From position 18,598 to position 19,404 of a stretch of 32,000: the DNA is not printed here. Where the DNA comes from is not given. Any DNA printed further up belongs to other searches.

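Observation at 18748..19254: Minimal BglII/BamHI-fold nuclease carried as a cassette without any methyltransferase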

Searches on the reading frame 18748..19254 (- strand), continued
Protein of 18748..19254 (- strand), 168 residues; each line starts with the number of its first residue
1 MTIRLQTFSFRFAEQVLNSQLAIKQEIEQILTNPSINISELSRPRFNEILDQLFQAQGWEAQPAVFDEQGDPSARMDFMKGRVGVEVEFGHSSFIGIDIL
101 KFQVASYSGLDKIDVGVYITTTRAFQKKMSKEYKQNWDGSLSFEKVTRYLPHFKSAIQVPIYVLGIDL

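Call 20: find_encoding_contigs(protein=P0040, flank=6000, max_places=3)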
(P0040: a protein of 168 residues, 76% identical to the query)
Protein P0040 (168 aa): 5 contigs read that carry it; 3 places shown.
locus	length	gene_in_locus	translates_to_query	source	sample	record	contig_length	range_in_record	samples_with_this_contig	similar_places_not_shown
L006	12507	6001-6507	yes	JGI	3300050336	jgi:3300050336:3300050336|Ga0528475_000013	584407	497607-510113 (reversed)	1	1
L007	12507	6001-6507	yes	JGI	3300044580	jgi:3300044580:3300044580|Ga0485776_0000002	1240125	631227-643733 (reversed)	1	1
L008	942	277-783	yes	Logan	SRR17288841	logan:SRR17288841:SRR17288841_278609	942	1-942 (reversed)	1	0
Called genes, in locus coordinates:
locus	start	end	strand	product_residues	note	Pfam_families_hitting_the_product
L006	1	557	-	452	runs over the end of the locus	PF01546:Peptidase_M20, PF07687:M20_dimer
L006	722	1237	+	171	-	PF13404:HTH_AsnC-type, PF13412:HTH_24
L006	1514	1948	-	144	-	PF01243:PNPOx_N, PF16242:Pyrid_ox_like (weak), PF12900:Pyridox_ox_2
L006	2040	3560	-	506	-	-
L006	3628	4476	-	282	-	PF06831:H2TH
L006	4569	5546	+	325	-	PF01544:CorA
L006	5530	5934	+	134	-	-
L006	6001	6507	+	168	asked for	PF09195:Endonuc-BglII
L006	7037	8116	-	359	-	PF03706:LPG_synthase_TM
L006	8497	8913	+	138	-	-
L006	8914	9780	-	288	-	PF00075:RNase_H, PF13456:RVT_3, PF00903:Glyoxalase, PF13669:Glyoxalase_4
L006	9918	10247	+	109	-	PF14947:HTH_45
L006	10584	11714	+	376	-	PF07431:DUF1512, PF23542:DUF1512_C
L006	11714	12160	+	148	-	-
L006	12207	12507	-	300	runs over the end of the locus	PF00557:Peptidase_M24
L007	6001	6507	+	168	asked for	PF09195:Endonuc-BglII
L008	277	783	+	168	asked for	PF09195:Endonuc-BglII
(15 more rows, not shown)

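Call 21: find_encoding_contigs(protein=P0065, flank=6000, max_places=3)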
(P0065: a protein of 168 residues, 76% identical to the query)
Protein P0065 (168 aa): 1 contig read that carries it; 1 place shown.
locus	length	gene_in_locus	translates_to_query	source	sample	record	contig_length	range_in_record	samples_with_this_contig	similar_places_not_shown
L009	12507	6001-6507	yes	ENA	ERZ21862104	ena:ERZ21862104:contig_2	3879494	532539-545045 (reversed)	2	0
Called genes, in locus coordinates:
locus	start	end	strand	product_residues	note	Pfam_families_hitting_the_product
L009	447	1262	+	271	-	-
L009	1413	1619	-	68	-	PF15919:HicB_lk_antitox (weak)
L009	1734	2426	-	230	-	PF02586:SRAP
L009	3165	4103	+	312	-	-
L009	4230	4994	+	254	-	-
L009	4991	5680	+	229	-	-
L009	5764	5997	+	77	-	-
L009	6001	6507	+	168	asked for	PF09195:Endonuc-BglII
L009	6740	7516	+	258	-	-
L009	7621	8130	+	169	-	-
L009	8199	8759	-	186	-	-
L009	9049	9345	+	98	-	PF13560:HTH_31 (weak)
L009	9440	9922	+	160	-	-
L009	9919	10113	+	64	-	-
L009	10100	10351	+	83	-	-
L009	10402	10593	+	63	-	-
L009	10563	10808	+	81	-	-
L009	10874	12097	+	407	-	PF14659:Phage_int_SAM_3 (weak), PF00589:Phage_integrase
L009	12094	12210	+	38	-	-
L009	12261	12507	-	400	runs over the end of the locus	PF13657:Couple_hipA, PF07804:HipA_C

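Call 22: find_encoding_contigs(protein=P0102, flank=6000, max_places=3)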
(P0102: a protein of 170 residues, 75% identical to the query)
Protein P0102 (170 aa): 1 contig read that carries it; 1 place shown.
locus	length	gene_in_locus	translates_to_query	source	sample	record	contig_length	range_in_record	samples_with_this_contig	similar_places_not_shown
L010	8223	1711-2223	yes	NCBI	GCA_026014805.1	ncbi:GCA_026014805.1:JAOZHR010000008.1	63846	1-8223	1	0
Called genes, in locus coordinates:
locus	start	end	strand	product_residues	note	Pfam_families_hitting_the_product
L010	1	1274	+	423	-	PF00989:PAS, PF13188:PAS_8, PF08448:PAS_4, PF13426:PAS_9, PF08447:PAS_3 (weak), PF02518:HATPase_c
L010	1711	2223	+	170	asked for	PF09195:Endonuc-BglII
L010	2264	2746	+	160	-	-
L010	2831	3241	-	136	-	PF00293:NUDIX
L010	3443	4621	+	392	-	-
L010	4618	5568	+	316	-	PF04055:Radical_SAM, PF13353:Fer4_12 (weak)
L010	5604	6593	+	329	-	-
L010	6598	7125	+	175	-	PF00383:dCMP_cyt_deam_1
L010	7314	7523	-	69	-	-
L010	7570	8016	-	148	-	-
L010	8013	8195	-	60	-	-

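Call 23: find_encoding_contigs(protein=P0120, flank=6000, max_places=3)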
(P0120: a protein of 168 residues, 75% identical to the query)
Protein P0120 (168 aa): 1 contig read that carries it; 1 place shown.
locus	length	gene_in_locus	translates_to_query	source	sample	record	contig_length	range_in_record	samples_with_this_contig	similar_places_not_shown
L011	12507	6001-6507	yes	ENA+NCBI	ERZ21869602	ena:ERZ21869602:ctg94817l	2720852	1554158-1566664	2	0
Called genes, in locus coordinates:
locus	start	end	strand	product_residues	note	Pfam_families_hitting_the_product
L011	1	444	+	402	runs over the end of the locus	PF00202:Aminotran_3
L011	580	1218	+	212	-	PF02525:Flavodoxin_2, PF03358:FMN_red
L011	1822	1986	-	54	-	-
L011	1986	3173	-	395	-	PF22020:RlmL_1st, PF02926:THUMP, PF01170:UPF0020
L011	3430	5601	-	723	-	PF04879:Molybdop_Fe4S4, PF00384:Molybdopterin, PF01568:Molydop_binding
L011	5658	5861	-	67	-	-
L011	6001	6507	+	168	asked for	PF09195:Endonuc-BglII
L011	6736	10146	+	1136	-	PF27260:Y4jQ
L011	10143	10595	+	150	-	-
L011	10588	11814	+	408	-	PF01048:PNP_UDP_1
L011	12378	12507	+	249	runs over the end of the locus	PF00392:GntR, PF07840:FadR_C, PF07729:FCD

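Call 26: find_related_loci(query=window:18748-19254:-, collection=genome_contigs, flank=5000)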
Query window:18748-19254:- (168 aa) in genome_contigs; peptide patterns used: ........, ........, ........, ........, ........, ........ (x = any residue, [..] = any of these).
207 stretches matched a pattern; 78 encode a relative of the query (tblastn E <= 1e-3); 78 distinct loci.
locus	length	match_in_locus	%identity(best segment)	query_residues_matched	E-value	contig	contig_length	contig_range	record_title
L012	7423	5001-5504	78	1-168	9e-91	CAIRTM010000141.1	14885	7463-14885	MAG: uncultured delta proteobacterium isolate LaPlata_bin-1461 genome assembly, contig: bin-1461:141/149, whole genome s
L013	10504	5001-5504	75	1-168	2e-90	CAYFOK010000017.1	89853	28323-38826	MAG TPA_asm: uncultured Candidatus Scalindua sp. isolate ERP019367_co2_59 genome assembly, contig: NODE_267_length_89853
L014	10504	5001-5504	76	1-168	2e-89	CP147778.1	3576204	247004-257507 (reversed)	MAG: Candidatus Freyarchaeota archaeon SRVP19_Freyarchaeia-1 chromosome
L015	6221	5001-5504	78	1-168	2e-88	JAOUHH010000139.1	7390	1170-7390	MAG: Desulfobulbaceae bacterium isolate 4_1_May_SF_Bin57 4_1_May_SF_Bin57_scaffold_4735_c1, whole genome shotgun sequenc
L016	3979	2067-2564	76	3-168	6e-88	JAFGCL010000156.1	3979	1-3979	MAG: Dehalococcoidia bacterium isolate Zod_Metabat.1111 k87_8516152, whole genome shotgun sequence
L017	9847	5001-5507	76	1-168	3e-87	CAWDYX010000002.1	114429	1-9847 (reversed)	MAG: uncultured Chloroflexia bacterium isolate MFD04408.bin.1.46 genome assembly, contig: contig_114076, whole genome sh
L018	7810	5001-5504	74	1-168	3e-87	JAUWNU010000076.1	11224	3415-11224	MAG: Methanomassiliicoccales archaeon isolate CSMAG_2432 CSMAG_2432_k141_815424_length_11224_cov_11.9261, whole genome s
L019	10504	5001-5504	73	1-168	3e-86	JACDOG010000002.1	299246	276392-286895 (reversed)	MAG: Thermoanaerobacteraceae bacterium isolate GB_MAG15_131 c_000000000021, whole genome shotgun sequence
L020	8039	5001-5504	75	1-168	9e-86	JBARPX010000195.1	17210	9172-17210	MAG: Candidatus Zixiibacteriota bacterium isolate MFD13424_ilm_asm_bin49 k127_193349, whole genome shotgun sequence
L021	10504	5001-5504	73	1-168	3e-85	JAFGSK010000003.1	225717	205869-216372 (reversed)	MAG: candidate division WOR-3 bacterium isolate Zod_Metabat.887 k87_110771, whole genome shotgun sequence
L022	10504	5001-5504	71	1-168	1e-84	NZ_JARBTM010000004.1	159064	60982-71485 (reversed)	MAG: Anaerosolibacter sp. isolate L_E1_T20_C_bin.128 scaffold_166, whole genome shotgun sequence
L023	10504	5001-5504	73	1-168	2e-83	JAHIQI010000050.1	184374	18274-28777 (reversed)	MAG: Proteobacteria bacterium isolate KR46_Ju.mb.16 KR46_Ju.mb.16_k141_63190, whole genome shotgun sequence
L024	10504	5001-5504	70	1-168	1e-83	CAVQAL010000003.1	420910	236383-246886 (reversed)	MAG: uncultured delta proteobacterium isolate MFD01476.bin.1.1 genome assembly, contig: contig_12151, whole genome shotg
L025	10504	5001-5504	71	1-168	3e-83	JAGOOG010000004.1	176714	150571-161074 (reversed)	MAG: Deltaproteobacteria bacterium isolate Go_SlDig_bin_434 Go_SlDig_127_length_176714_cov_118.622424, whole genome shot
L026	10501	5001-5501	71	1-168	4e-83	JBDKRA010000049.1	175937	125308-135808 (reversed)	MAG: Phycisphaerae bacterium isolate 5_bin.122 c_000002161339, whole genome shotgun sequence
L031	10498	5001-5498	70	3-168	3e-82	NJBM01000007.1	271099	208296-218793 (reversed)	MAG: Planctomycetes bacterium B3_Pla 15, whole genome shotgun sequence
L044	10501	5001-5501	68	2-168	7e-78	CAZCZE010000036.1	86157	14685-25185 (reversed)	MAG TPA_asm: uncultured Gammaproteobacteria bacterium isolate binchicken_co31_201 genome assembly, contig: k141_2801018,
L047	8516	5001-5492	66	3-166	6e-77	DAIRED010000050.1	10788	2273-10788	MAG TPA_asm: Thermoplasmatota archaeon isolate CTOTU11644 NODE_3591_length_10788_cov_4.940837, whole genome shotgun sequ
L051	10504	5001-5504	73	1-168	4e-77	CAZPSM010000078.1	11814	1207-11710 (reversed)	MAG TPA_asm: uncultured Hyphomicrobiales bacterium isolate binchicken_co135_216 genome assembly, contig: NODE_7404_lengt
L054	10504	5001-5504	65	1-168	2e-76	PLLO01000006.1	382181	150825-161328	MAG: Bacteroidales bacterium isolate fen_984 73.20120800_E3X.31_contig_1010, whole genome shotgun sequence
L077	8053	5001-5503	59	1-168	2e-61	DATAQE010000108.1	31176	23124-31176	MAG TPA_asm: Candidatus Elarobacter sp. isolate SMAG_U5459 k141_1374104, whole genome shotgun sequence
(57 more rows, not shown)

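Call 32: search_protein_families(library=pfam, proteins=[L018:6866-7723:+, L026:3193-3804:+, L031:7333-9117:-, L044:2918-3991:-, L044:693-2957:-, L051:1274-2575:+, L054:8254-10035:-, L077:2339-4813:-, L010:3443-4621:+, L047:2331-3119:-], max_evalue=0.001)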
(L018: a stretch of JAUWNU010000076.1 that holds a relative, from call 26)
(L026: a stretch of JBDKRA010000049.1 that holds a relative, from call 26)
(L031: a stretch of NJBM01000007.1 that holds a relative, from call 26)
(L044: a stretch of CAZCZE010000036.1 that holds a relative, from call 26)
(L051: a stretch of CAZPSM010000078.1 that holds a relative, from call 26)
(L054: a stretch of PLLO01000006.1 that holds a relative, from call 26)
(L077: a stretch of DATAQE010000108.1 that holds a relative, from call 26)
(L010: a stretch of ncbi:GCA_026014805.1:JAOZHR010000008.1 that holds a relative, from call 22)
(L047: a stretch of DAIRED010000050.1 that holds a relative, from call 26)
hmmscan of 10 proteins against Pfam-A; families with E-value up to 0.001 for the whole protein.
L018:6866-7723:+ (285 aa): 2 families
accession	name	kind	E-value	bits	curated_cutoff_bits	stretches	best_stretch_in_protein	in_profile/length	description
PF01555.25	N6_N4_Mtase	-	8.1e-59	199.7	26.7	1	38-261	1-220/221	DNA methylase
PF03602.21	Cons_hypoth95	-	0.0002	21.5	24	0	19-50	93-126/182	Conserved hypothetical protein 95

L026:3193-3804:+ (203 aa): 0 families

L031:7333-9117:- (594 aa): 4 families
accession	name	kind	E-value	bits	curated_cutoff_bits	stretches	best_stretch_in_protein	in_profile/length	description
PF00664.28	ABC_membrane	-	3.7e-46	158.5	28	1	29-307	2-274/274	ABC transporter transmembrane region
PF00005.33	ABC_tran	-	8.6e-28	98.1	25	1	369-519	1-137/137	ABC transporter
PF02463.25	SMC_N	-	8.6e-07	29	40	1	489-563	136-213/220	RecF/RecN/SMC N terminal domain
PF06414.18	Zeta_toxin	-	0.00075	19.4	22.3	0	381-420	18-57/199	Zeta toxin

L044:2918-3991:- (357 aa): 1 family
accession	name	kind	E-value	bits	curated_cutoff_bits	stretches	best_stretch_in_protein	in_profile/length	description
PF02086.21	MethyltransfD12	-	8.4e-27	94.9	22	1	5-266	1-229/253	D12 class N6 adenine-specific DNA methyltransferase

L044:693-2957:- (754 aa): 2 families
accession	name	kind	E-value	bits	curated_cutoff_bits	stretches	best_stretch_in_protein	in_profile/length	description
PF07669.17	Eco57I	-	4.7e-10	40.3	25.3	1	227-351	67-162/171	Eco57I restriction-modification methylase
PF02384.22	N6_Mtase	-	0.00046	20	20.4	0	113-245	20-137/311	N-6 DNA Methylase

L051:1274-2575:+ (433 aa): 1 family
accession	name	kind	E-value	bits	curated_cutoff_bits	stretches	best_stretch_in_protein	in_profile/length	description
PF01555.25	N6_N4_Mtase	-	1.4e-05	25.6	26.7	1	29-104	133-206/221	DNA methylase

L054:8254-10035:- (593 aa): 3 families
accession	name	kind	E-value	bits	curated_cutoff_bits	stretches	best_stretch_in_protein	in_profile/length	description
PF00749.27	tRNA-synt_1c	-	1.9e-98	329.7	23.4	1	63-373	2-313/314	tRNA synthetases class I (E and Q), catalytic domain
PF03950.23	tRNA-synt_1c_C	-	7.7e-29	100.2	23.9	1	376-477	1-91/91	tRNA synthetases class I (E and Q), anti-codon binding domain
PF20974.2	tRNA-synt_1c_C2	-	5.9e-24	85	23.9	1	493-568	1-69/69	tRNA synthetases class I (E and Q), anti-codon binding domain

L077:2339-4813:- (824 aa): 2 families
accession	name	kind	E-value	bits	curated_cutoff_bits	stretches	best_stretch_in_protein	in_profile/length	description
PF07669.17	Eco57I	-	1.1e-13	52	25.3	1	370-457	67-154/171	Eco57I restriction-modification methylase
PF02384.22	N6_Mtase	-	2.2e-12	47.4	20.4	1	268-445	17-189/311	N-6 DNA Methylase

L010:3443-4621:+ (392 aa): 0 families

L047:2331-3119:- (262 aa): 2 families
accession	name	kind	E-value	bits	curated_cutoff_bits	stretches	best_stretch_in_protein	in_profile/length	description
PF06044.18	DpnI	-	3.3e-60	203.3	26.7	1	1-181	1-182/183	Dam-replacing family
PF17726.7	DpnI_C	-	2.9e-26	91.9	23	1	185-252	1-69/70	Dam-replacing HTH domain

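Call 38: predict_structure(alignment_id=A1)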
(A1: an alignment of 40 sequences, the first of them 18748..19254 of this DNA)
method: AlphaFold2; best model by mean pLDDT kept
length: 168 residues; sequences in the alignment: 40
mean_pLDDT: 83.3   pTM: 0.83
mean pLDDT of the five models: 83.3, 68.5, 62.6, 51.6, 51.4
residues with pLDDT >= 90: 69; 70-90: 71; 50-70: 25; < 50: 3
segments of 3 or more residues with pLDDT < 50: 91-93
pLDDT, mean of each block of 10 residues (from residue 1): 91 91 94 89 85 92 64 72 82 59 68 86 92 85 89 83 93
secondary structure, 60 per line:
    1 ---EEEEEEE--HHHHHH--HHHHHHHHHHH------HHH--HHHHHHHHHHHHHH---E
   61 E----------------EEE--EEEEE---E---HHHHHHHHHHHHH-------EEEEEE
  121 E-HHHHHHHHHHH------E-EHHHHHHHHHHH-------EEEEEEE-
elements in order: E4-10 H13-18 H21-31 H43-56 E78-80 E83-87 H95-107 E115-121 H123-133 H143-153 E161-167

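Call 41: fold_search(model_id=the predicted structure, library=pdb)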
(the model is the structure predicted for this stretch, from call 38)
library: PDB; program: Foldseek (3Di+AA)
matches with E <= 10: 359; with E <= 0.001: 15
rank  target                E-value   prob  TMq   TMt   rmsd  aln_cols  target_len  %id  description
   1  1d2i_A                6.3e-09  1.00  0.70  0.54   5.8       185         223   18  CRYSTAL STRUCTURE OF RESTRICTION ENDONUCLEASE BGLII COMPLEXED WITH DNA 16-MER (released 2000-02-21)
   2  1d2i_B                9.3e-09  1.00  0.72  0.57   5.1       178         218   20  CRYSTAL STRUCTURE OF RESTRICTION ENDONUCLEASE BGLII COMPLEXED WITH DNA 16-MER (released 2000-02-21)
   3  1vrr_A                1.4e-08  1.00  0.73  0.61   5.9       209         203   22  Crystal structure of the restriction endonuclease BstYI complex with DNA (released 2005-06-07)
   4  1sdo                  2.0e-08  1.00  0.70  0.62   6.7       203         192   22  Crystal Structure of Restriction Endonuclease BstYI (released 2004-05-11)
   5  1es8                  8.5e-08  1.00  0.65  0.57   5.4       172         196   21  Crystal structure of free BglII (released 2001-01-17)
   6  1bhm_B                1.4e-07  1.00  0.64  0.53   5.4       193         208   18  RESTRICTION ENDONUCLEASE BAMHI COMPLEX WITH DNA (released 1995-07-12)
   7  1bhm_A                1.7e-07  1.00  0.63  0.54   5.3       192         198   17  RESTRICTION ENDONUCLEASE BAMHI COMPLEX WITH DNA (released 1995-07-12)
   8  3bam_A                2.6e-07  1.00  0.66  0.55   4.9       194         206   18  RESTRICTION ENDONUCLEASE BAMHI COMPLEX WITH DNA AND MANGANESE IONS (POST-REACTIVE COMPLEX) (released 1999-01-13)
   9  1esg_B                2.6e-07  1.00  0.67  0.55   4.5       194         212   16  RESTRICTION ENDONUCLEASE BAMHI BOUND TO A NON-SPECIFIC DNA. (released 2000-05-31)
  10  2bam_B                3.8e-07  1.00  0.66  0.55   4.8       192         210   17  RESTRICTION ENDONUCLEASE BAMHI COMPLEX WITH DNA AND CALCIUM IONS (PRE-REACTIVE COMPLEX). (released 1999-10-31)
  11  2bam_A                7.7e-07  1.00  0.64  0.54   5.1       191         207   18  RESTRICTION ENDONUCLEASE BAMHI COMPLEX WITH DNA AND CALCIUM IONS (PRE-REACTIVE COMPLEX). (released 1999-10-31)
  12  3bam_B                1.5e-06  1.00  0.64  0.53   5.0       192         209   17  RESTRICTION ENDONUCLEASE BAMHI COMPLEX WITH DNA AND MANGANESE IONS (POST-REACTIVE COMPLEX) (released 1999-01-13)
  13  3odh_A                1.6e-06  1.00  0.60  0.53   5.9       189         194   18  Structure of OkrAI/DNA complex (released 2010-10-06)
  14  3odh_B                1.7e-06  1.00  0.54  0.49   6.2       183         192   16  Structure of OkrAI/DNA complex (released 2010-10-06)
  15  1bam                  3.2e-06  1.00  0.59  0.51   7.9       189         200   16  STRUCTURE OF RESTRICTION ENDONUCLEASE BAMHI PHASED AT 1.95 ANGSTROMS RESOLUTION BY MAD ANALYSIS (released 1995-02-27)
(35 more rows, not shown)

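Call 50: search_protein_families(library=pfam, alignment_id=A2, max_evalue=0.00001)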
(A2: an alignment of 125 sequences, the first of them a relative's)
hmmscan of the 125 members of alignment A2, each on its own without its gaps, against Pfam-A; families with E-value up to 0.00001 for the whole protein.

A. member 1, L001:10615-11469:+ (285 aa): 3 families
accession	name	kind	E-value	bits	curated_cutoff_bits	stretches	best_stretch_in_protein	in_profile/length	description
PF12697.13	Abhydrolase_6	-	3.6e-24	87.1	26.3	1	49-279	1-216/217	Alpha/beta hydrolase family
PF00561.26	Abhydrolase_1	-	7.9e-11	42.5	25.8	1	48-148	2-103/245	alpha/beta hydrolase fold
PF12146.15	Hydrolase_4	-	3.6e-07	30.2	27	1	49-244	7-208/239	Serine aminopeptidase, S33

B. families by the number of members that match (of 125 scanned): 118 families (the first 25 are shown)
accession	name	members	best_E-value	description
PF09848.15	SLFN-g3_helicase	3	3.7e-88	Schlafen group 3, DNA/RNA helicase domain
PF02518.31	HATPase_c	3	3.5e-19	Histidine kinase-, DNA gyrase B-, and HSP90-like ATPase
PF14279.12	HNH_5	3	4.5e-11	HNH endonuclease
PF01844.29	HNH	3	1.3e-10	HNH endonuclease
PF02182.23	SAD_SRA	2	6.6e-52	SAD/SRA domain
PF13378.12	MR_MLE_C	2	1.1e-40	Enolase C-terminal domain-like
PF09903.14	DUF2130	2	2.3e-24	Uncharacterized protein conserved in bacteria (DUF2130)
PF12697.13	Abhydrolase_6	2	3.6e-24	Alpha/beta hydrolase family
PF07728.20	AAA_5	2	1.7e-16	AAA domain (dynein-related subfamily)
PF02746.21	MR_MLE_N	2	2.6e-15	Mandelate racemase / muconate lactonizing enzyme, N-terminal domain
PF13589.12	HATPase_c_3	2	2.5e-12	Histidine kinase-, DNA gyrase B-, and HSP90-like ATPase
PF13391.12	HNH_2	2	1.8e-10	HNH endonuclease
PF12146.15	Hydrolase_4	2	2.3e-09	Serine aminopeptidase, S33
PF13597.11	NRDD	1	1.7e-201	Anaerobic ribonucleoside-triphosphate reductase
PF02867.20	Ribonuc_red_lgC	1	3.4e-136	Ribonucleotide reductase, barrel domain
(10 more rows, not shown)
